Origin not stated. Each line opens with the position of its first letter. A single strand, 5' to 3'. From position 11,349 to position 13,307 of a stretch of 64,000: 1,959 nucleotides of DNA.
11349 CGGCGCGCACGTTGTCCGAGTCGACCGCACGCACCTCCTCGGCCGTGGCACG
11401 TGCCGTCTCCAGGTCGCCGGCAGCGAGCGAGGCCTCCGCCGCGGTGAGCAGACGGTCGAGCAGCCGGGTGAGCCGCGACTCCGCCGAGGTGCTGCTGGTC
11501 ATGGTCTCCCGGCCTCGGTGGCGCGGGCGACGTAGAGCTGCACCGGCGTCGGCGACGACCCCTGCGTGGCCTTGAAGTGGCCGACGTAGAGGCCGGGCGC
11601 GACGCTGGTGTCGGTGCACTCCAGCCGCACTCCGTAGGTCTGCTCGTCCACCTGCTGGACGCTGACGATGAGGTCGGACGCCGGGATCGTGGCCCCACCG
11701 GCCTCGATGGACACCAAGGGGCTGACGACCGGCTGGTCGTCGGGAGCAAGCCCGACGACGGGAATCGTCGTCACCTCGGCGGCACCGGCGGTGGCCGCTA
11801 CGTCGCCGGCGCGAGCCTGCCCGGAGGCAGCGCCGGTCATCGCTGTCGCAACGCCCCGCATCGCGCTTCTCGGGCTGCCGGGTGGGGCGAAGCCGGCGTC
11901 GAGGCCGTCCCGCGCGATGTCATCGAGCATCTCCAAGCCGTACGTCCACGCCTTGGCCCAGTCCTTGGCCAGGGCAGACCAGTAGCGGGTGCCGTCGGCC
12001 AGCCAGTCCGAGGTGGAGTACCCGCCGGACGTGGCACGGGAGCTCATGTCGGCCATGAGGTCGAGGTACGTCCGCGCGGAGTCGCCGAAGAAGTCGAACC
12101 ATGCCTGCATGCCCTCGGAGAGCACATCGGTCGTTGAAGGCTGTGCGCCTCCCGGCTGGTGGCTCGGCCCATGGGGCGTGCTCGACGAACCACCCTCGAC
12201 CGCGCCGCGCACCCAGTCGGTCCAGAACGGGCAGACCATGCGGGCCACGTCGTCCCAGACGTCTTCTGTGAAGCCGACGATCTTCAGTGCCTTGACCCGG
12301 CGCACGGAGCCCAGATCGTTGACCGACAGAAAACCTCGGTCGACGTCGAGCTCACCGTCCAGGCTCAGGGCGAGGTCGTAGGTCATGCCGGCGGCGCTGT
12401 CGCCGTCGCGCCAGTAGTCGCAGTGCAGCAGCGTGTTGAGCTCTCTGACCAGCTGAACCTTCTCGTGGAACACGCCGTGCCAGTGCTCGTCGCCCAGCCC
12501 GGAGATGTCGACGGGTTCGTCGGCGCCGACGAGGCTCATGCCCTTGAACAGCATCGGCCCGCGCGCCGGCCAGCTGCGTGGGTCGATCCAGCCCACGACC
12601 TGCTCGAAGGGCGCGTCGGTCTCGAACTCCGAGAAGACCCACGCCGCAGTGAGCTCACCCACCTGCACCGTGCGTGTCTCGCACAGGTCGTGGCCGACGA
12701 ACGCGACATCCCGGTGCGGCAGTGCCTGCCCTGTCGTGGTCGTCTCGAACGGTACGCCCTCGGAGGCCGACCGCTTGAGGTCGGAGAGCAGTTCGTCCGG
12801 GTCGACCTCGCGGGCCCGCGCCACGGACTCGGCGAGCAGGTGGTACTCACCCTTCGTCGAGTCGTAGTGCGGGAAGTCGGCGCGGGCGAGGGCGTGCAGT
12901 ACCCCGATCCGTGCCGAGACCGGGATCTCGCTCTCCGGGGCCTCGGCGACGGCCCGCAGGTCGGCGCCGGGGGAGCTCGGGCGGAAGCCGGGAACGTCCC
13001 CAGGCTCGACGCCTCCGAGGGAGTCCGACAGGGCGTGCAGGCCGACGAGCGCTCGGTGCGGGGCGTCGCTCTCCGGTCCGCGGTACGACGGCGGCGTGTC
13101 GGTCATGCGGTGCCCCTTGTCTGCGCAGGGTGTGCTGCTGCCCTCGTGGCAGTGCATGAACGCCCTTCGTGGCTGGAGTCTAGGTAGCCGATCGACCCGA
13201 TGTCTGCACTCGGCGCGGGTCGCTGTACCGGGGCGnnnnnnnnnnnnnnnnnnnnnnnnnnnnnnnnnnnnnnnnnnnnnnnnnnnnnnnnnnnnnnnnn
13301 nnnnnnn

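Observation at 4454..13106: Five-gene translationally coupled operon joining a cyclase-STAND sensor to prenyl-lipid enzymes and two orphan proteins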

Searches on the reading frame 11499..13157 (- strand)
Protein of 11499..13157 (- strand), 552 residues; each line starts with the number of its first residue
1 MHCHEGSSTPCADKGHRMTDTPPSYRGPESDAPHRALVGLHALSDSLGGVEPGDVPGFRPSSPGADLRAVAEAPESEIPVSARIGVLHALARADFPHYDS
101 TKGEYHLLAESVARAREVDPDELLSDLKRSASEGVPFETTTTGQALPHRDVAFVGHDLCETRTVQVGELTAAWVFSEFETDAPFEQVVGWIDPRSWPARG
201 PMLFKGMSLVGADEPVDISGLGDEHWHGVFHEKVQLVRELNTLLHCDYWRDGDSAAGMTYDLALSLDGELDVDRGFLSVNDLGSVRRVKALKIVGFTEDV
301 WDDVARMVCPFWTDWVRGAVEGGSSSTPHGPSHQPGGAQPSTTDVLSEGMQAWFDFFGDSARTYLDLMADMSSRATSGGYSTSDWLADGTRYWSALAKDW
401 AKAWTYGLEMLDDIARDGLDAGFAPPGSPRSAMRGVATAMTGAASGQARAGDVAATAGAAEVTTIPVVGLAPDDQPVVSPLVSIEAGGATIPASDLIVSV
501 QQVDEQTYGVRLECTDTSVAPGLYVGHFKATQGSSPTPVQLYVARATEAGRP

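Call 3: search_protein_families(library=pfam, proteins=[window:11499-13157:-], max_evalue=0.01)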
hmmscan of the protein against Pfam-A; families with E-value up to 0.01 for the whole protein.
window:11499-13157:- (552 aa): 0 families

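Call 4: search_protein_families(library=ncbifam, proteins=[window:11499-13157:-], max_evalue=0.01)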
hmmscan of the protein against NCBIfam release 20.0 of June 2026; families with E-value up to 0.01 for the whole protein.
window:11499-13157:- (552 aa): 0 families

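Call 6: search_protein_families(library=padloc, proteins=[window:11499-13106:-], max_evalue=0.01)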
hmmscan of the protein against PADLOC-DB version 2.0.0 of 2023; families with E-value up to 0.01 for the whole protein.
window:11499-13106:- (535 aa): 0 families

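Call 7: search_solved_structures(query=window:11499-13106:-, max_evalue=1)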
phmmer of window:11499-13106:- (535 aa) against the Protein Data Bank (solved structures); distinct sequences matched with E-value up to 1: 0.

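Call 9: find_homologous_proteins(query=window:11499-13106:-)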
Query window:11499-13106:- (535 aa): 256 proteins with E <= 0.001 among 8000 candidates; the best 120 are listed.
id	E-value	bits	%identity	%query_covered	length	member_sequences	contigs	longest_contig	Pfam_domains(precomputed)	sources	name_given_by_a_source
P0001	0.0e+0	1199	99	100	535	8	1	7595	-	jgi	jgi:hypothetical protein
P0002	1.0e-227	775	66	97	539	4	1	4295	-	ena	-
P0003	4.2e-223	760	65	100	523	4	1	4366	-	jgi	jgi:hypothetical protein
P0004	2.7e-216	738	63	100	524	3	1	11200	-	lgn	-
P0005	1.7e-213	728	62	100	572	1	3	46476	-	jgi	jgi:hypothetical protein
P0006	1.7e-212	725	62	99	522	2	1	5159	-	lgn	-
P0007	6.9e-210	716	62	99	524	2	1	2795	-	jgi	-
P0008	1.1e-209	716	61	100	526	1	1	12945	-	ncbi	ncbi:MAG: hypothetical protein ACRDZM_04085 [Acidimicrobiia bacterium]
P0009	6.9e-209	713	60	100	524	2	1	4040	-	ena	-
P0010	1.5e-208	712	60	100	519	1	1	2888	-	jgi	jgi:hypothetical protein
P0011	3.1e-207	708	58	99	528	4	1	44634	-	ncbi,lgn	ncbi:MAG: hypothetical protein WD269_00080 [Acidimicrobiia bacterium]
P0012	8.5e-207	706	60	99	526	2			-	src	-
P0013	3.3e-204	698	59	100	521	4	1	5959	-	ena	-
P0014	4.7e-204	697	62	97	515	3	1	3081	-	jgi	jgi:hypothetical protein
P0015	1.1e-203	696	60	99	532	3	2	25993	-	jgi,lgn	jgi:hypothetical protein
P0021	1.2e-200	686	59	99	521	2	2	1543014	-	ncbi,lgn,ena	-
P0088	4.5e-174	598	53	100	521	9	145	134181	-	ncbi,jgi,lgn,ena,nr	ncbi:MAG TPA: hypothetical protein VK011_03325 [Acidimicrobiia bacterium]|nr:hypothetical protein [A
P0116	4.8e-153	529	45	99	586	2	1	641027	-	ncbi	ncbi:hypothetical protein GCM10027053_45420 [Intrasporangium mesophilum]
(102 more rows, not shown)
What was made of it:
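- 11499..13106 (-): P535, a four-part protein of an unannotated family. Parts: N-terminal helical domain (aa 11-134), START/Bet v1 (SRPBCC) domain (aa 143-303), long helical hairpin (aa 328-403), C-terminal beta-sandwich (aa 444-526). At least 256 homologues, all with over 90% coverage among the 120 listed (call 9).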

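Call 10: find_encoding_contigs(protein=P0116, flank=10000, max_places=2)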
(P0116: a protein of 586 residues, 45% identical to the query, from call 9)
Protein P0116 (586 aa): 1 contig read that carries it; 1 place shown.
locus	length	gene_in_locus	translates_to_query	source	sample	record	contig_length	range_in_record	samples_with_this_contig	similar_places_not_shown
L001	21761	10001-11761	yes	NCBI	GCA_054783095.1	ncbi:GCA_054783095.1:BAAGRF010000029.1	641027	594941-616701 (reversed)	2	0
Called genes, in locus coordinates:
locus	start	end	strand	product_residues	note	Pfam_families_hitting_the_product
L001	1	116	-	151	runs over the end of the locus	PF02657:SufE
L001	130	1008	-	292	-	PF00581:Rhodanese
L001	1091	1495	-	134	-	PF00376:MerR, PF13411:MerR_1, PF09278:MerR-DNA-bind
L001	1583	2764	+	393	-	PF02771:Acyl-CoA_dh_N, PF02770:Acyl-CoA_dh_M, PF00441:Acyl-CoA_dh_1, PF08028:Acyl-CoA_dh_2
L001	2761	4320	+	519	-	PF01039:Carboxyl_trans, PF03255:ACCA (weak)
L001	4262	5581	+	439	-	-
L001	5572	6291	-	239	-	PF02545:Maf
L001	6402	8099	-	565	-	PF05960:DUF885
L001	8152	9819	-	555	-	PF00069:Pkinase, PF07714:PK_Tyr_Ser-Thr, PF01636:APH (faint), PF03109:ABC1 (weak), PF14531:Kinase-like (weak), PF03793:PASTA (weak)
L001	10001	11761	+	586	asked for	-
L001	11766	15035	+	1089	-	PF00211:Guanylate_cyc, PF13191:AAA_16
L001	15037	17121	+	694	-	PF01266:DAO (weak), PF01593:Amino_oxidase (faint), PF13450:NAD_binding_8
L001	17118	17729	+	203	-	-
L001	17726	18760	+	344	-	PF00348:polyprenyl_synt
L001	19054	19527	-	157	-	PF10604:Polyketide_cyc2, PF08327:AHSA1 (weak)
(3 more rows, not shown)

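Call 11: find_encoding_contigs(protein=P0088, flank=10000, max_places=3)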
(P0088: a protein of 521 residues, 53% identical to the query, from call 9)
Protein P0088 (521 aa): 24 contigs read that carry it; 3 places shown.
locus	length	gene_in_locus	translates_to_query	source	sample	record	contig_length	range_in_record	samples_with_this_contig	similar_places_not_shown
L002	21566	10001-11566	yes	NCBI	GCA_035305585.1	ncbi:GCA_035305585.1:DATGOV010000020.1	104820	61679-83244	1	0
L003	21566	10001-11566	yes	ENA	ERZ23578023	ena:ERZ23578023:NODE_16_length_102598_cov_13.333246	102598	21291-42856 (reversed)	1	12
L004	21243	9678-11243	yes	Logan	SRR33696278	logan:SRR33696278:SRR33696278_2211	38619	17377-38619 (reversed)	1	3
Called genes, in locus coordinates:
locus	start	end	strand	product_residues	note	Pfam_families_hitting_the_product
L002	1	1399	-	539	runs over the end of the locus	PF02310:B12-binding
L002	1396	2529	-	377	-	PF01210:NAD_Gly3P_dh_N, PF02558:ApbA, PF03446:NAD_binding_2, PF03807:F420_oxidored, PF02317:Octopine_DH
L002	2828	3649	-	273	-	PF01978:TrmB, PF24217:DUF7436 (weak)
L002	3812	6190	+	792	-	PF25852:DUF6242_C (faint)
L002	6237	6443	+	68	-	PF09360:zf-CDGSH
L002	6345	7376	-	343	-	PF00535:Glycos_transf_2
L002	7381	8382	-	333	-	PF14518:Haem_oxygenas_2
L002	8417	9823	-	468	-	PF00890:FAD_binding_2 (weak), PF01262:AlaDh_PNT_C (faint), PF01494:FAD_binding_3 (faint), PF07992:Pyr_redox_2, PF12831:FAD_oxidored (weak), PF13738:Pyr_redox_3, PF00070:Pyr_redox, PF02852:Pyr_redox_dim, +2 more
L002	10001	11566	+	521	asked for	-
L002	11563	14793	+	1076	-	PF13424:TPR_12 (faint), PF00211:Guanylate_cyc, PF13191:AAA_16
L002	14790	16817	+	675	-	PF01266:DAO (weak), PF01593:Amino_oxidase (weak), PF13450:NAD_binding_8, PF01593:Amino_oxidase (weak)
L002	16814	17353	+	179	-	-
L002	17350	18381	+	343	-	PF00348:polyprenyl_synt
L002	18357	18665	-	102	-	-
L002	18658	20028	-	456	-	PF00232:Glyco_hydro_1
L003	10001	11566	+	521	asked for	-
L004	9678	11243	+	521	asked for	-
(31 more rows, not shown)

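Call 12: find_encoding_contigs(protein=P0021, flank=10000, max_places=2)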
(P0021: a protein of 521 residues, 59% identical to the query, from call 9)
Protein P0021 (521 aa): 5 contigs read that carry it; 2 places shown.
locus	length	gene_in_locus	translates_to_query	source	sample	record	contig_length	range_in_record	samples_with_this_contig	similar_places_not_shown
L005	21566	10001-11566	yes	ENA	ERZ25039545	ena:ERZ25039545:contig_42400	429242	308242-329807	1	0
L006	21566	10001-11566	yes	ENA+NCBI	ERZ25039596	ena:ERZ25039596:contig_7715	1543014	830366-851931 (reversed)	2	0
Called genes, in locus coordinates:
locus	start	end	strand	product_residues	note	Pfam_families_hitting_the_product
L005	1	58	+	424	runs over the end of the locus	PF01547:SBP_bac_1, PF13416:SBP_bac_8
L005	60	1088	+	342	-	PF00528:BPD_transp_1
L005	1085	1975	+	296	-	PF00528:BPD_transp_1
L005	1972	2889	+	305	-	PF12802:MarR_2 (weak), PF08220:HTH_DeoR, PF00455:DeoRC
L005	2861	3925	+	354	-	PF00480:ROK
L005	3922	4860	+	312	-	PF00294:PfkB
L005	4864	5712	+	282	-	PF01116:F_bP_aldolase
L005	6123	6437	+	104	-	PF14230:DUF4333 (weak)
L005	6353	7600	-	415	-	PF00535:Glycos_transf_2, PF04138:GtrA_DPMS_TM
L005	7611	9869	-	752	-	PF13231:PMT_2, PF24878:YkcB_C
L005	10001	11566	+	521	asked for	-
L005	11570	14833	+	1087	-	PF00211:Guanylate_cyc, PF13191:AAA_16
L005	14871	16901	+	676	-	PF01593:Amino_oxidase (weak), PF13450:NAD_binding_8 (weak)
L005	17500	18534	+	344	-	PF00348:polyprenyl_synt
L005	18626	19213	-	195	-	PF00440:TetR_N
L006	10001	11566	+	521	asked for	-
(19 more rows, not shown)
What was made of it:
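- The same five genes occur in the same order in Intrasporangium, Acidimicrobiia and other MAGs with different flanks (calls 10-12).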

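Call 22: predict_structure(alignment_id=A1)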
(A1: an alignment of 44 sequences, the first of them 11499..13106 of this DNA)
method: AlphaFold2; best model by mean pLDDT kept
length: 535 residues; sequences in the alignment: 44
mean_pLDDT: 84.8   pTM: 0.74
mean pLDDT of the five models: 84.8, 83.1, 82.1, 81.4, 79.2
residues with pLDDT >= 90: 309; 70-90: 133; 50-70: 65; < 50: 28
segments of 3 or more residues with pLDDT < 50: 1-9, 321-326, 429-440
pLDDT, mean of each block of 10 residues (from residue 1): 41 82 94 83 93 96 97 97 97 96 98 96 97 95 91 93 98 97 95 95 88 94 94 95 95 95 95 95 81 95 97 80 48 64 68 73 74 74 71 71 67 65 53 37 80 90 92 93 89 91 92 84 91 65
secondary structure, 60 per line:
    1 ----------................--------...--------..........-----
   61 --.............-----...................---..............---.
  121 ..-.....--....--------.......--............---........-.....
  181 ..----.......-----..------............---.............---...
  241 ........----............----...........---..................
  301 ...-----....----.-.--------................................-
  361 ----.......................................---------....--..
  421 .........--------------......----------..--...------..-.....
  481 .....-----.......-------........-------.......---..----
elements in order: H11-26 H46-55 H63-75 H81-99 H103-116 H124-128 H131-134 E143-149 E152-163 H167-174 H176-182 E187-193 E207-218 E222-234 E238-248 E253-264 E269-279 H283-303 E309-312 H328-359 H365-403 H413-416 H419-429 E444-449 E464-466 E479-485 E491-497 E505-512 E520-526
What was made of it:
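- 11499..13106 (-): AlphaFold2 model: mean pLDDT 84.8, pTM 0.74 (call 22).
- On SRPBCC / START / Bet v 1 superfamily (P535, aa 143-303): The model has pLDDT above 90 over this domain (call 22).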

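Call 25: fold_search(model_id=the predicted structure, library=pdb)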
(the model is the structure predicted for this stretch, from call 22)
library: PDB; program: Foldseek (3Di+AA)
matches with E <= 10: 1145; with E <= 0.001: 55
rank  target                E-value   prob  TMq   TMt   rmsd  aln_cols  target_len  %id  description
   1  8ho2_B                5.2e-05  1.00  0.20  0.57   4.4       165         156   12  crystal structure of Norcoclaurine synthase from Chinese lotus (Nelumbo nucicera) (released 2023-12-06)
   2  8ho2_A                9.9e-05  1.00  0.20  0.57   4.4       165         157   12  crystal structure of Norcoclaurine synthase from Chinese lotus (Nelumbo nucicera) (released 2023-12-06)
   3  2d4r_A                1.1e-04  1.00  0.22  0.71   3.4       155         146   12  Crystal structure of TTHA0849 from Thermus thermophilus HB8 (released 2005-12-13)
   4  4igw_A                1.7e-04  1.00  0.20  0.61   5.4       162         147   10  Crystal structure of kirola (Act d 11) in P6122 space group (released 2013-09-04)
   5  3qsz_B                1.8e-04  1.00  0.22  0.58   6.9       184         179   12  Crystal Structure of the STAR-related lipid transfer protein (fragment 25-204) from Xanthomonas axonopodis at the reso (released 2011-04-20)
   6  4igw_B                1.8e-04  1.00  0.19  0.58   5.5       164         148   11  Crystal structure of kirola (Act d 11) in P6122 space group (released 2013-09-04)
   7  5n8q_B                1.8e-04  1.00  0.20  0.55   6.1       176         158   11  Structure of truncated Norcoclaurine Synthase from Thalictrum flavum (released 2017-09-27)
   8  3qsz_A                1.9e-04  1.00  0.23  0.58   5.2       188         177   13  Crystal Structure of the STAR-related lipid transfer protein (fragment 25-204) from Xanthomonas axonopodis at the reso (released 2011-04-20)
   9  2d4r_C                2.1e-04  1.00  0.21  0.67   3.8       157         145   14  Crystal structure of TTHA0849 from Thermus thermophilus HB8 (released 2005-12-13)
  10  4igy_A                2.1e-04  1.00  0.19  0.58   5.7       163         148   10  Crystal structure of kirola (Act d 11) - triclinic form (released 2013-09-04)
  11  5n8q_C                2.3e-04  1.00  0.19  0.51   5.8       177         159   13  Structure of truncated Norcoclaurine Synthase from Thalictrum flavum (released 2017-09-27)
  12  3tfz_A                2.5e-04  1.00  0.21  0.57   4.5       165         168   12  Crystal structure of Zhui aromatase/cyclase from Streptomcyes sp. R1128 (released 2011-09-14)
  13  5n8q_A                2.5e-04  1.00  0.18  0.47   6.6       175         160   11  Structure of truncated Norcoclaurine Synthase from Thalictrum flavum (released 2017-09-27)
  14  6ka2_B                2.7e-04  1.00  0.21  0.62   4.5       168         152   10  Crystal structure of a Thebaine synthase from Papaver somniferum in complex with TBN (released 2020-06-24)
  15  6ka2_D                2.8e-04  1.00  0.21  0.62   5.0       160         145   11  Crystal structure of a Thebaine synthase from Papaver somniferum in complex with TBN (released 2020-06-24)
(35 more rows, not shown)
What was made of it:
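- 11499..13106 (-): Foldseek against PDB: norcoclaurine synthase, TTHA0849, START and TcmN/ZhuI cyclases, E 5e-5 to 1e-3, target TM up to 0.71 (call 25).
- On SRPBCC / START / Bet v 1 superfamily (P535, aa 143-303): There are 55 PDB matches at E <= 0.001, and all 50 listed are of this superfamily (call 25).
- The fold matches include proteins solved with abscisic acid, gibberellin and cytokinin (call 25).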

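Call 27: find_related_loci(query=A1, collection=genome_contigs, flank=10000)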
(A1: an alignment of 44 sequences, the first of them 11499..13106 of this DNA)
Query A1 (535 aa) in genome_contigs; peptide patterns used: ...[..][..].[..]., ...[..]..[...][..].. (x = any residue, [..] = any of these).
68 stretches matched a pattern; 38 encode a relative of the query (tblastn E <= 1e-3); 37 distinct loci.
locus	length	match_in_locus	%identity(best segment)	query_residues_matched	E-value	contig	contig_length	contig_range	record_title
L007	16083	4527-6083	63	1-530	0e+0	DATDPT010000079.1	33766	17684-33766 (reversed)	MAG TPA_asm: Acidimicrobiia bacterium isolate SMAG_U7928 k141_308094, whole genome shotgun sequence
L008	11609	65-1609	60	1-530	0e+0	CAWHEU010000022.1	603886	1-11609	MAG: uncultured Acidobacteriota bacterium isolate MFD00962.bin.2.52 genome assembly, contig: contig_51214, whole genome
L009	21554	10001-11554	59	1-529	0e+0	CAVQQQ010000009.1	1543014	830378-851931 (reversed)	MAG: uncultured Actinomycetota bacterium isolate MFD09848.bin.1.108 genome assembly, contig: contig_7715, whole genome s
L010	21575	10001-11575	58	1-532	0e+0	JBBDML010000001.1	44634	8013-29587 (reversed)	MAG: Acidimicrobiia bacterium isolate LejiaB_65_21 Lejia_B_1014_length_44634_cov_12, whole genome shotgun sequence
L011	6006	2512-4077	60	1-534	0e+0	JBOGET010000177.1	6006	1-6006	MAG: Acidimicrobiia bacterium isolate M3-S_metabat2.bin.293 k127_206336, whole genome shotgun sequence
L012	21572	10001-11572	59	1-535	0e+0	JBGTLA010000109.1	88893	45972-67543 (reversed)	MAG: Acidimicrobiia bacterium isolate JTS-RE326 k141_9172797, whole genome shotgun sequence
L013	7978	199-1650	60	34-531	0e+0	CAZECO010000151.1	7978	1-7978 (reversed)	MAG TPA_asm: uncultured Actinomycetes bacterium isolate SRP344714_co2_301 genome assembly, contig: NODE_24016_length_797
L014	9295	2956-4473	59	17-534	0e+0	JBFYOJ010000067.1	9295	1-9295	MAG: Acidimicrobiia bacterium isolate PPR_0124 PPR_0124.fa_k121_629426, whole genome shotgun sequence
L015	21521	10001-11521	59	12-526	0e+0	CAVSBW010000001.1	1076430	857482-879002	MAG: uncultured Actinomycetota bacterium isolate MFD05684.bin.2.98 genome assembly, contig: contig_10378, whole genome s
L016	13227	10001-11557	57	12-529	8e-176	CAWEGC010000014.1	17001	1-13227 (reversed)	MAG: uncultured Actinomycetota bacterium isolate MFD04850.bin.2.293 genome assembly, contig: contig_41292, whole genome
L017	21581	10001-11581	54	1-529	8e-173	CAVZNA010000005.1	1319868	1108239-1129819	MAG: uncultured Actinomycetota bacterium isolate MFD01721.bin.2.27 genome assembly, contig: contig_9562, whole genome sh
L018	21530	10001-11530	56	17-529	5e-172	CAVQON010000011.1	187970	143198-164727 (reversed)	MAG: uncultured Actinomycetota bacterium isolate MFD09964.bin.1.108 genome assembly, contig: contig_4361, whole genome s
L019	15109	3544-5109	52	1-533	3e-169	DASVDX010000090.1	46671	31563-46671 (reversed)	MAG TPA_asm: Acidimicrobiia bacterium isolate SMAG_U2045 k141_536384, whole genome shotgun sequence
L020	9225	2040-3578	53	1-529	7e-167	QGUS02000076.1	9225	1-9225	MAG: Actinomycetes bacterium isolate ZC4RG35 NODE_7580_length_9225_cov_10.274700, whole genome shotgun sequence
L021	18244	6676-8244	57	1-530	0e+0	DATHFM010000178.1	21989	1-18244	MAG TPA_asm: Propionibacteriaceae bacterium isolate SMAG_U12447 k141_237147, whole genome shotgun sequence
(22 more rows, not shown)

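Call 29: list_cluster_members(proteins=[window:11499-13106:-, window:8251-11502:-, window:6141-8249:-, window:5485-6144:-, window:4454-5488:-, window:13236-14732:-])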
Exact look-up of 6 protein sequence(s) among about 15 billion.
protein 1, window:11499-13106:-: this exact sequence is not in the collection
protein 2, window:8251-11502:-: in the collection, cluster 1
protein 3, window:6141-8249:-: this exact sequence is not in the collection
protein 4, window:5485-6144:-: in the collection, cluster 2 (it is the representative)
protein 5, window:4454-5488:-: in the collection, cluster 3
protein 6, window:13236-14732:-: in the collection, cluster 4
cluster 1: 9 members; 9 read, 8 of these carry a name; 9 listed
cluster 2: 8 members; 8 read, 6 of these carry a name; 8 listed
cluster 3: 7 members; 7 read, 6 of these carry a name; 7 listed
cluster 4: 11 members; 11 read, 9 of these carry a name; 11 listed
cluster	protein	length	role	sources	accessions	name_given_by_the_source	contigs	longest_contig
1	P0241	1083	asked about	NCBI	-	-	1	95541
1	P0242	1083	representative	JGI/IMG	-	class 3 adenylate cyclase/tetratricopeptide (TPR) repeat protein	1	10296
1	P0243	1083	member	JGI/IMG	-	class 3 adenylate cyclase/tetratricopeptide (TPR) repeat protein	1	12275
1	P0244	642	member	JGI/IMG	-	tetratricopeptide (TPR) repeat protein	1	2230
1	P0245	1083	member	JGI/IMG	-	class 3 adenylate cyclase/tetratricopeptide (TPR) repeat protein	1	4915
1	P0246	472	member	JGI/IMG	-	tetratricopeptide (TPR) repeat protein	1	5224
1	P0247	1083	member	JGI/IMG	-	class 3 adenylate cyclase/tetratricopeptide (TPR) repeat protein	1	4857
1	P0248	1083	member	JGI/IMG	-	class 3 adenylate cyclase/tetratricopeptide (TPR) repeat protein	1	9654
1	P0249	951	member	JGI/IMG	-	class 3 adenylate cyclase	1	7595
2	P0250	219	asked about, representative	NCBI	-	-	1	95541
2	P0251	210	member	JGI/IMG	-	hypothetical protein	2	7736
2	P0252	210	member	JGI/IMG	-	hypothetical protein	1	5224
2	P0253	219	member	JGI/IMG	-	hypothetical protein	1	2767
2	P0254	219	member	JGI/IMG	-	hypothetical protein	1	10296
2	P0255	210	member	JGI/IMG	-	hypothetical protein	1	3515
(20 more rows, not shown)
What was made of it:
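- Checked: The 1083-, 219- and 344-aa products match public gene calls exactly (call 29).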

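Call 62: search_protein_representatives(alignment_id=A1)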
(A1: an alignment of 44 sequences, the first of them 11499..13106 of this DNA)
Query: 44 sequences, 532 profile positions. Proteins with E-value up to 0.001 (for the whole library): 277; up to 1e-10: 167; up to 1e-30: 81. The best 150 are listed.
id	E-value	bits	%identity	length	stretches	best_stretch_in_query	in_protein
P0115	1.1e-217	740.6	-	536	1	1-530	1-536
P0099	1.5e-216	736.8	-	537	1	5-530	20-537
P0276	6.9e-189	645.5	-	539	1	10-529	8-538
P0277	1.8e-188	644.1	-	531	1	1-529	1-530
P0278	6.3e-188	642.3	-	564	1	9-530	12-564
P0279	1.0e-181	621.9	-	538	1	11-529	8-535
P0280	9.5e-180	615.4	-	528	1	10-529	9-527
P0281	2.6e-176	604.0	-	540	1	1-529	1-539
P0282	1.4e-172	591.7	-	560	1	13-529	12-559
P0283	1.4e-171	588.4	-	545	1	10-530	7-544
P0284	1.3e-170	585.2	-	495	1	106-511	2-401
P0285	1.3e-169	581.9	-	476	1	57-529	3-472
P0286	6.8e-168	576.2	-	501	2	13-396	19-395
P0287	6.4e-163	559.8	-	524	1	12-528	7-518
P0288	8.3e-163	559.5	-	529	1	9-529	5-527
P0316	7.4e-66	239.5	-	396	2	142-403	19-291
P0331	9.4e-49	183.1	-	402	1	142-374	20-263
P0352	2.3e-32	129.0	-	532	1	134-405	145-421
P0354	7.8e-31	123.9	-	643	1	19-392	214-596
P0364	2.5e-27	112.4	-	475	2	138-404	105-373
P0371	2.0e-25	106.1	-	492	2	140-400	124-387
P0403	2.6e-15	72.7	-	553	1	143-393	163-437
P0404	2.8e-15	72.6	-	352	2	143-296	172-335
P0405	4.1e-15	72.0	-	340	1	143-297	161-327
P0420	6.2e-13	64.9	-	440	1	143-360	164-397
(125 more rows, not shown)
